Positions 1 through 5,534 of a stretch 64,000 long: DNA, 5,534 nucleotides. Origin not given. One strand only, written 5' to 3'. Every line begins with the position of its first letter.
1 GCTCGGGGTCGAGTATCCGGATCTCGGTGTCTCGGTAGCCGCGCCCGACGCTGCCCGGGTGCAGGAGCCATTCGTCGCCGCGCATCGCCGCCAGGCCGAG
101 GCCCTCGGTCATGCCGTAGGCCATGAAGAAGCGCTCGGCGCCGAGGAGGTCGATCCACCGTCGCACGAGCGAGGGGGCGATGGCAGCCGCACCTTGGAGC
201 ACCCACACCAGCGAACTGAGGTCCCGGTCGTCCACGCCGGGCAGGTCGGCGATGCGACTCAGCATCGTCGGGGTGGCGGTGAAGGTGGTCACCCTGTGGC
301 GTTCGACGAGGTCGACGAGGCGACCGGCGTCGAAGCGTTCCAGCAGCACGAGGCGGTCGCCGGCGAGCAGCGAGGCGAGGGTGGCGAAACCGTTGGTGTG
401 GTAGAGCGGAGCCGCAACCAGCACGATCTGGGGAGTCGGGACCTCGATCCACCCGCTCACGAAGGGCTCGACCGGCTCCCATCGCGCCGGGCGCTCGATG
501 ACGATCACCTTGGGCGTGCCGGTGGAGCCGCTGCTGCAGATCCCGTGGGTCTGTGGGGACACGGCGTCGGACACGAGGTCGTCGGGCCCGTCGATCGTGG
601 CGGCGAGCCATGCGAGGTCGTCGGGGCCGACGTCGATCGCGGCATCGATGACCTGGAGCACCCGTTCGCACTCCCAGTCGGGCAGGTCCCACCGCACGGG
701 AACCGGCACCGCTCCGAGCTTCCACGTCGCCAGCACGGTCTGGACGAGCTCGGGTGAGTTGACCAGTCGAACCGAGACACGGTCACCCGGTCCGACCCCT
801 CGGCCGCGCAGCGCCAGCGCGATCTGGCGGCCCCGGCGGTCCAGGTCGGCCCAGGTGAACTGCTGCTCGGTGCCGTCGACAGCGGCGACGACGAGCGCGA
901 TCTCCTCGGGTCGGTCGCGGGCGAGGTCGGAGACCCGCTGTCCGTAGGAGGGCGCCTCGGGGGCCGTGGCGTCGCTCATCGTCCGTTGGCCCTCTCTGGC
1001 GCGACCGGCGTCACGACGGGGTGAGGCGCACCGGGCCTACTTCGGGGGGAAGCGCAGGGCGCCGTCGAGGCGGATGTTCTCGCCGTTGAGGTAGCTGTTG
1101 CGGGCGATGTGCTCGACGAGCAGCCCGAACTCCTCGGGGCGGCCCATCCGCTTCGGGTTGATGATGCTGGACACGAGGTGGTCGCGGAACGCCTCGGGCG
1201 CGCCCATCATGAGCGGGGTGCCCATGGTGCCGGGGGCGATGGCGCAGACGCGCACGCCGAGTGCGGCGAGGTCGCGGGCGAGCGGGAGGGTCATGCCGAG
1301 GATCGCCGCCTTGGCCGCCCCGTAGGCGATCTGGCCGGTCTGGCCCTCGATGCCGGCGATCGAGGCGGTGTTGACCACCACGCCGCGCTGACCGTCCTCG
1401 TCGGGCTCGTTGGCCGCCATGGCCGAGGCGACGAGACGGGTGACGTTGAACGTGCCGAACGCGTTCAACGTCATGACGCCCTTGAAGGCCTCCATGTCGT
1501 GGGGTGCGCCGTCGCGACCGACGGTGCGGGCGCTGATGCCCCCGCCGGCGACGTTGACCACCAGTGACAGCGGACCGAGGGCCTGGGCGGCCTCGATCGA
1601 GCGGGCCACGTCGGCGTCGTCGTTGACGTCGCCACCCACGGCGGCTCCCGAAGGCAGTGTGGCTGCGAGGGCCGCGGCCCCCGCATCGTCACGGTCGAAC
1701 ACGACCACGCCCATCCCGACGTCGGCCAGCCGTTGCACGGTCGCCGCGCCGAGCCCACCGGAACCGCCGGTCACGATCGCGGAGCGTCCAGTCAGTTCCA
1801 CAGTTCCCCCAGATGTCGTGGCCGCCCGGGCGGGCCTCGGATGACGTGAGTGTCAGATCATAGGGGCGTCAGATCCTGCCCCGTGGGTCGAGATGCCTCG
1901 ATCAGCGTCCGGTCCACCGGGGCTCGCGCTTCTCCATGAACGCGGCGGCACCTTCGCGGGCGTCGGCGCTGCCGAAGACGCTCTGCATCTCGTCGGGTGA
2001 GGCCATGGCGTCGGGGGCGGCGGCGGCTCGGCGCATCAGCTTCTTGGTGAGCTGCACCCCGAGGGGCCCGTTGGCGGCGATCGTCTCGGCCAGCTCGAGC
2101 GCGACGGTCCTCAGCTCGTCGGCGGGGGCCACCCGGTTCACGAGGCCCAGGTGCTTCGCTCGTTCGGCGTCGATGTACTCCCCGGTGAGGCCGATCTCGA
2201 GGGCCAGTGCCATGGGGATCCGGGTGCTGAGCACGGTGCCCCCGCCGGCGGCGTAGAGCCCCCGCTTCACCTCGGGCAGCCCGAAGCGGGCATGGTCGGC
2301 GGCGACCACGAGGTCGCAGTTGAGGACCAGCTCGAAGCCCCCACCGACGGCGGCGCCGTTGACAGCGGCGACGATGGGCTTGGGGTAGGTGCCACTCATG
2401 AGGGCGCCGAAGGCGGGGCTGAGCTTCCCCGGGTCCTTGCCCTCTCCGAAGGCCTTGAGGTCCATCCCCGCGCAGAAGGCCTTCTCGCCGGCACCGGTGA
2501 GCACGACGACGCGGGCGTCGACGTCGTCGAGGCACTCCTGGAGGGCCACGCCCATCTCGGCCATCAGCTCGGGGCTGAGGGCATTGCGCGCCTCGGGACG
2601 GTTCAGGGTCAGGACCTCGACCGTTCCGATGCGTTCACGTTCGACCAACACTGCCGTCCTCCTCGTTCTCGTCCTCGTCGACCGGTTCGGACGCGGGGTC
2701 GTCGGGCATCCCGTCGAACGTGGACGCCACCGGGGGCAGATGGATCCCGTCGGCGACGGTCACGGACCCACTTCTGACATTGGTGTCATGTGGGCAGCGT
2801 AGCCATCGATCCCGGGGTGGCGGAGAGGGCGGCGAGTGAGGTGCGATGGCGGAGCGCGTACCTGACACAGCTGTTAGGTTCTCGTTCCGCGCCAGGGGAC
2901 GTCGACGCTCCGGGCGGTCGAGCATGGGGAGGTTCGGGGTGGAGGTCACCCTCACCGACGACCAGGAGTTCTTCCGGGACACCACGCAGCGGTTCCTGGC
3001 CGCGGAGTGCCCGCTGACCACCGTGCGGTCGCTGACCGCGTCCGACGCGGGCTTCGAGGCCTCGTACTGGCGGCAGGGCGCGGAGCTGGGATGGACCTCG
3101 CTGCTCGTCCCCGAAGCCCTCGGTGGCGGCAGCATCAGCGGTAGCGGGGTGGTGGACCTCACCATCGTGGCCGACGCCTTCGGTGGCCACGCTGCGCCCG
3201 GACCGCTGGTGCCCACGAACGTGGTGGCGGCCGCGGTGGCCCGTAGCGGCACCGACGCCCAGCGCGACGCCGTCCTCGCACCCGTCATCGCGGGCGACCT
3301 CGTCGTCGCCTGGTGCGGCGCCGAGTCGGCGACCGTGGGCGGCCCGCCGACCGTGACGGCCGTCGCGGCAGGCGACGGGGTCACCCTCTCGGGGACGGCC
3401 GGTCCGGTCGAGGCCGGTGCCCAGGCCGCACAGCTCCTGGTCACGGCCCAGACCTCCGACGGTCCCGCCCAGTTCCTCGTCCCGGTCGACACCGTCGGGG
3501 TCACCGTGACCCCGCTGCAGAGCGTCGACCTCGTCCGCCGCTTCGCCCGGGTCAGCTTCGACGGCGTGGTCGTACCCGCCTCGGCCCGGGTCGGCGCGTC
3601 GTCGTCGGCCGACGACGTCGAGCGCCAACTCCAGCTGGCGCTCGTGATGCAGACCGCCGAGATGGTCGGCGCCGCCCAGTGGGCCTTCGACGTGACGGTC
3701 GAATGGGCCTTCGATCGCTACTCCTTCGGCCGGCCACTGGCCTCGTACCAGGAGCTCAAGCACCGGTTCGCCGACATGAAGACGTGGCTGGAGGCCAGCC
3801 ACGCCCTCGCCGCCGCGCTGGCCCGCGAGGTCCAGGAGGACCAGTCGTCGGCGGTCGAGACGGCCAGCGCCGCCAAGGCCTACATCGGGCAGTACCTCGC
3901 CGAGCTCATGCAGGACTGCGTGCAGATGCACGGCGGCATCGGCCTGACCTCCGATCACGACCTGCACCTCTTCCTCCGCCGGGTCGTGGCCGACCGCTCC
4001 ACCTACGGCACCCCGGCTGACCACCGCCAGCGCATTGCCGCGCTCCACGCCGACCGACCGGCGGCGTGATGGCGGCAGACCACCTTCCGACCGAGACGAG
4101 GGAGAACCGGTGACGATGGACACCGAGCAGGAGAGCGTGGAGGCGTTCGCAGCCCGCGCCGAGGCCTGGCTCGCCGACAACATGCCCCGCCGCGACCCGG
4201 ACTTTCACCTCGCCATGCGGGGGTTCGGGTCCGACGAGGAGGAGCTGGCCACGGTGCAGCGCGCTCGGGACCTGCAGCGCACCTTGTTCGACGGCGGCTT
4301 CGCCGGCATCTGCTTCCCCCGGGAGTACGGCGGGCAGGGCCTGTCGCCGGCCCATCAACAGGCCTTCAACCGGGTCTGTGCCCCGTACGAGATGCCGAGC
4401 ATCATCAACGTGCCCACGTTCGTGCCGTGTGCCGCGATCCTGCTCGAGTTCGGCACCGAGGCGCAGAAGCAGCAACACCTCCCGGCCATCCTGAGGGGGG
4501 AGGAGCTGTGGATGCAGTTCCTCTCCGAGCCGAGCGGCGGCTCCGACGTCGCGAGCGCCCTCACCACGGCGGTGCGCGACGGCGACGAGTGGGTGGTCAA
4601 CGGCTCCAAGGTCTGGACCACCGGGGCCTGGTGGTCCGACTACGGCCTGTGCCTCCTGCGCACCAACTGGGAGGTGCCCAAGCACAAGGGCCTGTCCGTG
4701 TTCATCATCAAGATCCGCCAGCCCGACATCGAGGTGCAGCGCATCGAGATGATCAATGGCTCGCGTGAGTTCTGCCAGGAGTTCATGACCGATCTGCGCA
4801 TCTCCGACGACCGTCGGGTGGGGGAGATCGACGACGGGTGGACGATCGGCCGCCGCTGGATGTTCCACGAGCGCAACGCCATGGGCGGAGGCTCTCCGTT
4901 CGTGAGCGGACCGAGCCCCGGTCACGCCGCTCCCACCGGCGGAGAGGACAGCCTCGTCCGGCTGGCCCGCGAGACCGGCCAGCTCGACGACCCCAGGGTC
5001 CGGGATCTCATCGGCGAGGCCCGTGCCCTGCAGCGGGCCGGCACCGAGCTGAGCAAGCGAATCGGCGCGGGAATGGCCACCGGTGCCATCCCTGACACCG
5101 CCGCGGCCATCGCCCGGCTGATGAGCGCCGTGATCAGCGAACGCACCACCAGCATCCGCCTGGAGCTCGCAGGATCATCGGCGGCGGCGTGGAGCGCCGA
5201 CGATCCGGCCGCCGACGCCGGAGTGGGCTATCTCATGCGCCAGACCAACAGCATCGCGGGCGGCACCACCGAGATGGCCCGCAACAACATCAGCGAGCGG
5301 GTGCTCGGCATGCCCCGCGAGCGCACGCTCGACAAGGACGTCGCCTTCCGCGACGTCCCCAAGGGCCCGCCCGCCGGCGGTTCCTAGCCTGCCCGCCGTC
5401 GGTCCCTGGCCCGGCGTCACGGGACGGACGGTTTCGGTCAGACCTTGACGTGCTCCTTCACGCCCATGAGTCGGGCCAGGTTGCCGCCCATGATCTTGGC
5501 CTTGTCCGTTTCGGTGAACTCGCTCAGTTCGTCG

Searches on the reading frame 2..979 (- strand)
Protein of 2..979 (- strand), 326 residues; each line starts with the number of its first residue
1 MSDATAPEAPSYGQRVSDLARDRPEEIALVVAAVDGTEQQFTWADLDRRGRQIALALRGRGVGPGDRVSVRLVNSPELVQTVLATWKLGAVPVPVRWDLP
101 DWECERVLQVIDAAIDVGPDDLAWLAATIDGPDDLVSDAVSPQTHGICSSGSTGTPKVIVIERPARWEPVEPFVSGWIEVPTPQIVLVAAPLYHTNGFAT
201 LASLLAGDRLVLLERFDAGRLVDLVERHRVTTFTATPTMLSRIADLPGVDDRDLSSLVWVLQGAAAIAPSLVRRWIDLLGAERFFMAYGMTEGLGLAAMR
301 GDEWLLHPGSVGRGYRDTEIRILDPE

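Call 16: search_protein_families(library=pfam, proteins=[window:2-979:-], max_evalue=0.00001)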
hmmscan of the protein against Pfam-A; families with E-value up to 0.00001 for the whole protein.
window:2-979:- (326 aa): 1 family
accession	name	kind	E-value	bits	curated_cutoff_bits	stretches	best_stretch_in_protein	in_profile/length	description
PF00501.34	AMP-binding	-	5.3e-54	183.9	29.9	2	149-326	170-359/384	AMP-binding enzyme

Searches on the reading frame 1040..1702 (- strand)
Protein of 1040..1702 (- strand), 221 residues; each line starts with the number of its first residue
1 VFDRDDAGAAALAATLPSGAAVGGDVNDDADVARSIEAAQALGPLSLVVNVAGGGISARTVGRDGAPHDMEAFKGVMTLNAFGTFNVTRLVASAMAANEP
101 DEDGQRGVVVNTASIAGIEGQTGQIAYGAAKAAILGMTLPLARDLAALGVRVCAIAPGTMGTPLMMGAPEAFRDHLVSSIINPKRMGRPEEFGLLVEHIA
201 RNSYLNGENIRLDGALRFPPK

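Call 16: search_protein_families(library=pfam, proteins=[window:1040-1702:-], max_evalue=0.00001)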
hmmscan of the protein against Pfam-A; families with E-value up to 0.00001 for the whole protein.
window:1040-1702:- (221 aa): 2 families
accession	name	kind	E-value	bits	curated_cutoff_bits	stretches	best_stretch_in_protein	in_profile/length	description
PF00106.31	adh_short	-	8.8e-29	100.8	26.6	1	3-167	31-189/195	short chain dehydrogenase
PF13561.12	adh_short_C2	-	2.2e-27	96.6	27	1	6-214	30-233/236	Enoyl-(Acyl carrier protein) reductase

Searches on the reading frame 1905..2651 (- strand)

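Call 16: search_protein_families(library=pfam, proteins=[window:1905-2651:-], max_evalue=0.00001)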
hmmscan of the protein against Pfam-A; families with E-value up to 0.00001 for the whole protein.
window:1905-2651:- (249 aa): 2 families
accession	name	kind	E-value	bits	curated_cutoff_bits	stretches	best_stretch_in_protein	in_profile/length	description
PF00378.25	ECH_1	-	3.6e-61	207.1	27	1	9-248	4-250/251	Enoyl-CoA hydratase/isomerase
PF16113.10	ECH_2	-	5.2e-38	131.8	27.2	1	12-239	2-239/335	Enoyl-CoA hydratase/isomerase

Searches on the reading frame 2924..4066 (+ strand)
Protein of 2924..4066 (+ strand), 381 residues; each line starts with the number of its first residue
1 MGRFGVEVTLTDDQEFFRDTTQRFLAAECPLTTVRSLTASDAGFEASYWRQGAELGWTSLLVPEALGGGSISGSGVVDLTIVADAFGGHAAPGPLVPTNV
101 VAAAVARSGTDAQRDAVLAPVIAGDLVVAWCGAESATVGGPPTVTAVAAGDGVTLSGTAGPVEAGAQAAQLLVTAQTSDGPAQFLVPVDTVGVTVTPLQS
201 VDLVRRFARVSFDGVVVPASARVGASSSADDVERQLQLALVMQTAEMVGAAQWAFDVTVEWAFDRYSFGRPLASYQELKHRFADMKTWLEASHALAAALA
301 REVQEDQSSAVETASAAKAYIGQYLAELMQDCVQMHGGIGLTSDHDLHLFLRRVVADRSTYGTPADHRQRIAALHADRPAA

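Call 16: search_protein_families(library=pfam, proteins=[window:2924-4066:+], max_evalue=0.00001)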
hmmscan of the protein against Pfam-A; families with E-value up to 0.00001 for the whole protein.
window:2924-4066:+ (381 aa): 3 families
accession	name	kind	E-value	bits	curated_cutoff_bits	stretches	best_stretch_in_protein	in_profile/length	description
PF00441.29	Acyl-CoA_dh_1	-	1.6e-23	83.9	22.4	1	236-372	11-146/150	Acyl-CoA dehydrogenase, C-terminal domain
PF02771.21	Acyl-CoA_dh_N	-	1.8e-14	54.5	22.9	1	11-125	1-113/113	Acyl-CoA dehydrogenase, N-terminal domain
PF08028.16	Acyl-CoA_dh_2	-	7.1e-09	36.5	22.7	1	242-352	2-121/134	Acyl-CoA dehydrogenase, C-terminal domain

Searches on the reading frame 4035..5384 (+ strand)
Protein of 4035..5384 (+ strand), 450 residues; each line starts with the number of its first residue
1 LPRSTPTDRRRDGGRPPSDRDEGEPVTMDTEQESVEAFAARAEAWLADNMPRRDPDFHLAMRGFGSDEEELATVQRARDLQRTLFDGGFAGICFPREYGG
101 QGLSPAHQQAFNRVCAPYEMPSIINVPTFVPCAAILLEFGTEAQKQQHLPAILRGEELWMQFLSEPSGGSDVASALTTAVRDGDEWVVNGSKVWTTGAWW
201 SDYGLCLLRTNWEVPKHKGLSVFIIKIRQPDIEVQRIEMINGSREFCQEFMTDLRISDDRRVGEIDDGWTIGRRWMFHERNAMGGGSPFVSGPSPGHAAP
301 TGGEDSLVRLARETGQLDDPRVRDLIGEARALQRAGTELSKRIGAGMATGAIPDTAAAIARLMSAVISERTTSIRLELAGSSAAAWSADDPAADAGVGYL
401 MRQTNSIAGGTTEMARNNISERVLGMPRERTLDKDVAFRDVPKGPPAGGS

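Call 16: search_protein_families(library=pfam, proteins=[window:4035-5384:+], max_evalue=0.00001)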
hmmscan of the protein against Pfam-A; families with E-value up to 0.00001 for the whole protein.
window:4035-5384:+ (450 aa): 2 families
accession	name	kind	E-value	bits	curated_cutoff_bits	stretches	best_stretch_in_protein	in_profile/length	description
PF02770.24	Acyl-CoA_dh_M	-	1.3e-16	61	33.3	1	163-242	4-83/97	Acyl-CoA dehydrogenase, middle domain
PF02771.21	Acyl-CoA_dh_N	-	3.5e-12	47.1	22.9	1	77-156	33-113/113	Acyl-CoA dehydrogenase, N-terminal domain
